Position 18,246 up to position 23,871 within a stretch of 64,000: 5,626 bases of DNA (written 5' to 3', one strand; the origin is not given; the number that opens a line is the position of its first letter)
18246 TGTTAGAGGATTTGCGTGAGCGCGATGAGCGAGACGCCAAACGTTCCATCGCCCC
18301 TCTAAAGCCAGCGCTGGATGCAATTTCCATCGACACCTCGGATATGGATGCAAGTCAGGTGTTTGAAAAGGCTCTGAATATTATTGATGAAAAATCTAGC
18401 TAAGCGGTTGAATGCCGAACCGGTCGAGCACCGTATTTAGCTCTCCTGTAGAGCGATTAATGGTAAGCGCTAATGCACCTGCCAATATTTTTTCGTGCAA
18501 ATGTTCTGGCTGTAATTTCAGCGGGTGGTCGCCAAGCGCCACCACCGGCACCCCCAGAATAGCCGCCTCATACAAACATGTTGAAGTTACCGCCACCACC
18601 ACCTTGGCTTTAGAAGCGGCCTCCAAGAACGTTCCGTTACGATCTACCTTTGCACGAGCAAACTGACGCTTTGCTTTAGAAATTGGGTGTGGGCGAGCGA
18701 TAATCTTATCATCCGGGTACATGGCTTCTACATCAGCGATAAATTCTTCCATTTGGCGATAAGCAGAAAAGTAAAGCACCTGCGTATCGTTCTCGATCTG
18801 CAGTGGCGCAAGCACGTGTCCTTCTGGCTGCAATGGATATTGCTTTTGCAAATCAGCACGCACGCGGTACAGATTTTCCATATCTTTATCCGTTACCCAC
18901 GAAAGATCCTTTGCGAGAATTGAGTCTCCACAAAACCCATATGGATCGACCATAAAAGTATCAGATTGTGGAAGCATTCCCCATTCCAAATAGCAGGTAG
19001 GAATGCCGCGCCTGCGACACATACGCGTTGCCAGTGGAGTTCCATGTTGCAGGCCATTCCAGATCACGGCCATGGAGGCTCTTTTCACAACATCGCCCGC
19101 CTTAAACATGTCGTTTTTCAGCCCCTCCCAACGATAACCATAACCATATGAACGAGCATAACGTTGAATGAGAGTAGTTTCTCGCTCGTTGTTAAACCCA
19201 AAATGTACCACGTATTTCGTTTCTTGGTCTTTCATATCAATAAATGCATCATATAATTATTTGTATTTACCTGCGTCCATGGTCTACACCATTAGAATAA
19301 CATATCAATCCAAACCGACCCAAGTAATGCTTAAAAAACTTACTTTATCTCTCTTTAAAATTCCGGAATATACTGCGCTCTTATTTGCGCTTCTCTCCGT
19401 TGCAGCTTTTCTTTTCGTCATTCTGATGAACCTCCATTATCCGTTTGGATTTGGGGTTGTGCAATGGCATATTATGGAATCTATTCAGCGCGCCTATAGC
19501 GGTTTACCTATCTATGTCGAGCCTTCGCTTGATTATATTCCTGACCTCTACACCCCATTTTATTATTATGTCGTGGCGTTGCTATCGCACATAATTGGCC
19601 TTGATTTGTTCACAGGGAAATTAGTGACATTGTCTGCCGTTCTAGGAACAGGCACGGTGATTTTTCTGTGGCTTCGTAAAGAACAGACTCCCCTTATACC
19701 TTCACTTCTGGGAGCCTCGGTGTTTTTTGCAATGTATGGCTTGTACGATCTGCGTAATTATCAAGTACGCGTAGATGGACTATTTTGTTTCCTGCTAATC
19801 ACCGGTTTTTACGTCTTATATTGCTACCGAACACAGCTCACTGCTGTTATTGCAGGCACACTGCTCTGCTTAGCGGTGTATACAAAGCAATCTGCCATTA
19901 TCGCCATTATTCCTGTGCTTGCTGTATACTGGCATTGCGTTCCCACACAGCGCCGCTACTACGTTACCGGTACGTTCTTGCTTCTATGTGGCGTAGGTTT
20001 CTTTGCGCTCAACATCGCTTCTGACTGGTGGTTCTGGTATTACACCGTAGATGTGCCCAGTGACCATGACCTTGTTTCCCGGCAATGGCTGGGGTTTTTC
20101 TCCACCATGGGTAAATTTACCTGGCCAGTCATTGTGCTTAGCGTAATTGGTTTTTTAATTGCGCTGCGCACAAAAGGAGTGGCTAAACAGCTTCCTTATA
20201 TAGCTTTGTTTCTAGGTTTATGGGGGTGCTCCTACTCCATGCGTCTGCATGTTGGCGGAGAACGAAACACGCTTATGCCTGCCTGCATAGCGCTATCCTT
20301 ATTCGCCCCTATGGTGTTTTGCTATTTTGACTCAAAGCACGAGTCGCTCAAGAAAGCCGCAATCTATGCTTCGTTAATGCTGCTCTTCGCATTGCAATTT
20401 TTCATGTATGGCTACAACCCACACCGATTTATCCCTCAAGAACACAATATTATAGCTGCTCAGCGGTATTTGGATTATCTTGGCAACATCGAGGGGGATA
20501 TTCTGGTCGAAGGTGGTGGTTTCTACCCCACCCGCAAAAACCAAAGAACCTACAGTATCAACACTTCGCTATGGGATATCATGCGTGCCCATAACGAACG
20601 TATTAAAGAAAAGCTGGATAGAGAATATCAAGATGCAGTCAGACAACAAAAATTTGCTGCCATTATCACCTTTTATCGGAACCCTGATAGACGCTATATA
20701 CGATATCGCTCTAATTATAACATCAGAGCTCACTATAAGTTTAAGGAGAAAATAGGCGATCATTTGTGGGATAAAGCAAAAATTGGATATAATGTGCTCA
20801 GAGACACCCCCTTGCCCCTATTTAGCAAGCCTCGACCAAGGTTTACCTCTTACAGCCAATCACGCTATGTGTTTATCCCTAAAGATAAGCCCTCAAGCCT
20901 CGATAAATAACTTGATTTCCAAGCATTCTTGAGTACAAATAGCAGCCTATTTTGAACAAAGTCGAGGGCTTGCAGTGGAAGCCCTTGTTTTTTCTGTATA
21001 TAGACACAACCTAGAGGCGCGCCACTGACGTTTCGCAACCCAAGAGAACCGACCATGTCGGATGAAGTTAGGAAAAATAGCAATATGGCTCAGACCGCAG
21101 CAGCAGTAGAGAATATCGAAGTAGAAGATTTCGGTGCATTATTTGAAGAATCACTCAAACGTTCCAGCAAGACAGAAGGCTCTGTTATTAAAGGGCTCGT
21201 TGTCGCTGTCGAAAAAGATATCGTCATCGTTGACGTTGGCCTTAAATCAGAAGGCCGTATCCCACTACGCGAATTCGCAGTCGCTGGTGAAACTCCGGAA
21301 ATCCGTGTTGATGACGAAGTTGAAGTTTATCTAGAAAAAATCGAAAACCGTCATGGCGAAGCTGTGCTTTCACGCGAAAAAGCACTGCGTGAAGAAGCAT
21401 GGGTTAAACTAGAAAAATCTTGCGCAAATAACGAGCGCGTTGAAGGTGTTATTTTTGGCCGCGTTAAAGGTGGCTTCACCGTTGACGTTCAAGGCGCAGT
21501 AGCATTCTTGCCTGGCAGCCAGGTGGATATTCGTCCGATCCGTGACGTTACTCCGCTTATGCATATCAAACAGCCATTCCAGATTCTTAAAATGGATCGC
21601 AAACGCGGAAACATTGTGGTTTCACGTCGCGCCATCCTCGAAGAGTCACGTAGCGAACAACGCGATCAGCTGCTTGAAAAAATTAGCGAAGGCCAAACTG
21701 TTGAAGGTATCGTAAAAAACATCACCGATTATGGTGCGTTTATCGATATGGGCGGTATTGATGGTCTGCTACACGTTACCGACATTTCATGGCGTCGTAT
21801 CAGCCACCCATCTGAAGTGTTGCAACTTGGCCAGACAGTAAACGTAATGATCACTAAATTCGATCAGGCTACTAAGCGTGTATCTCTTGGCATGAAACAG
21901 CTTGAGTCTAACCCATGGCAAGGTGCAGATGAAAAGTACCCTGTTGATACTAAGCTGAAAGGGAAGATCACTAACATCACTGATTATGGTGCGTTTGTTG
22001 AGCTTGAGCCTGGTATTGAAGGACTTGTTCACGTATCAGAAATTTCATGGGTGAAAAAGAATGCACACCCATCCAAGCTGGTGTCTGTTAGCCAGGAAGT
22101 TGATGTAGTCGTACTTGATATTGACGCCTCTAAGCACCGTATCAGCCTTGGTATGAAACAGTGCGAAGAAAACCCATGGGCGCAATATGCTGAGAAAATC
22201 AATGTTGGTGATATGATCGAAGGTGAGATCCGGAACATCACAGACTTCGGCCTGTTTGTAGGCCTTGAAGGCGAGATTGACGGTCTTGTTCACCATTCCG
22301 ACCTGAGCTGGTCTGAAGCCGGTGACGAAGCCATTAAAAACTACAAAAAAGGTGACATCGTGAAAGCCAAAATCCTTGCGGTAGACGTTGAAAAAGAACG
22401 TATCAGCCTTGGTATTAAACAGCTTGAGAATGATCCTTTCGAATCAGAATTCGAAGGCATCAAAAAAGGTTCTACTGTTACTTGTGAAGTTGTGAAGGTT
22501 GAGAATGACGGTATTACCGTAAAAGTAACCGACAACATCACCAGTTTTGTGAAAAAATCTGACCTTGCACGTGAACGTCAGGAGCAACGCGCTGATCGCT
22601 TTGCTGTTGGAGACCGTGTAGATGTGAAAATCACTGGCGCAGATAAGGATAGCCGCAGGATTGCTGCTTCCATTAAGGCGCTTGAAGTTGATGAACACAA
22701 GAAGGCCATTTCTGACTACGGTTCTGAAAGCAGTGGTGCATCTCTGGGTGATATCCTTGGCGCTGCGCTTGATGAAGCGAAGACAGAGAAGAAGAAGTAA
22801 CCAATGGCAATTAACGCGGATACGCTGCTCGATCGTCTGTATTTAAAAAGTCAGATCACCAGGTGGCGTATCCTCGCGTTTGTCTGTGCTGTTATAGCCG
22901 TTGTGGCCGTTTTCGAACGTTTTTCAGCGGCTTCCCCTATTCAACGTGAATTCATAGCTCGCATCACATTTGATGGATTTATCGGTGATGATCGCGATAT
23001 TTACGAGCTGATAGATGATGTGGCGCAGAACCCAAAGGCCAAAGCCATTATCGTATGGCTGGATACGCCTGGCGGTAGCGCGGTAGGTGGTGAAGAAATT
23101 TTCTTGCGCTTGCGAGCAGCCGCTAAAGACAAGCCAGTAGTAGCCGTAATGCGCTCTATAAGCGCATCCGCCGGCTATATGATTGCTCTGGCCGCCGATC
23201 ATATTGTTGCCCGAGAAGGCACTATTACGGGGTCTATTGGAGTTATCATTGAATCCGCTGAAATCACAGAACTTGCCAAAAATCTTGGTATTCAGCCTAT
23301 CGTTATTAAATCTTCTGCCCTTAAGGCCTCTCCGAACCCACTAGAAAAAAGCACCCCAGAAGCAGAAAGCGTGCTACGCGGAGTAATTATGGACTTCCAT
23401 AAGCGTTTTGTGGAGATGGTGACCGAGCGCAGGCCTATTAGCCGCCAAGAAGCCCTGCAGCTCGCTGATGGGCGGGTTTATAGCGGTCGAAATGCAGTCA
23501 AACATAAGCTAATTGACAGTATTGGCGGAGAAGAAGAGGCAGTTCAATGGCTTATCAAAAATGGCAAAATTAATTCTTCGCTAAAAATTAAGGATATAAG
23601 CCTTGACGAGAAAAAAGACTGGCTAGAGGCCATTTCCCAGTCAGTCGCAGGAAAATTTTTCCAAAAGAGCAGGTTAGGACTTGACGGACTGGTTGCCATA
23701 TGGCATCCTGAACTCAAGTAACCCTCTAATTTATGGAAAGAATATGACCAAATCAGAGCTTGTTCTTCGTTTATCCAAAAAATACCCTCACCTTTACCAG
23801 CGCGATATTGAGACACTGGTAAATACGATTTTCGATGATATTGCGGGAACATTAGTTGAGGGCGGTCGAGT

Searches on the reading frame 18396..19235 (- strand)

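Call 26: search_protein_families(library=pfam, proteins=[window:18396-19235:-], max_evalue=0.000001)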
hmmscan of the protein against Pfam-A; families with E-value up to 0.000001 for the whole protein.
window:18396-19235:- (279 aa): 0 families

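Call 28: search_protein_families(library=pfam, proteins=[window:18396-19235:-], max_evalue=0.01)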
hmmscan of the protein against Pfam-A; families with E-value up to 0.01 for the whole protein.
window:18396-19235:- (279 aa): 1 family
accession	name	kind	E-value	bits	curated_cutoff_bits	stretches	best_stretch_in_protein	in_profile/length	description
PF05159.20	Capsule_synth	-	0.00055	19.9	20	1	139-235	146-262/310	Capsule polysaccharide biosynthesis protein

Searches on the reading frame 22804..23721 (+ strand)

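Call 26: search_protein_families(library=pfam, proteins=[window:22804-23721:+], max_evalue=0.000001)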
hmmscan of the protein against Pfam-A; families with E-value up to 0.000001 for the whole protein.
window:22804-23721:+ (305 aa): 2 families
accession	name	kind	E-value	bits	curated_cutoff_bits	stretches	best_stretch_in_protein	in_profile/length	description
PF01343.23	Peptidase_S49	-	6.1e-38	130.6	24.9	1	106-253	3-150/154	Peptidase family S49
PF25145.1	NfeD1b_N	-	1.6e-07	31.6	40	1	74-151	26-101/189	NfeD1b, N-terminal domain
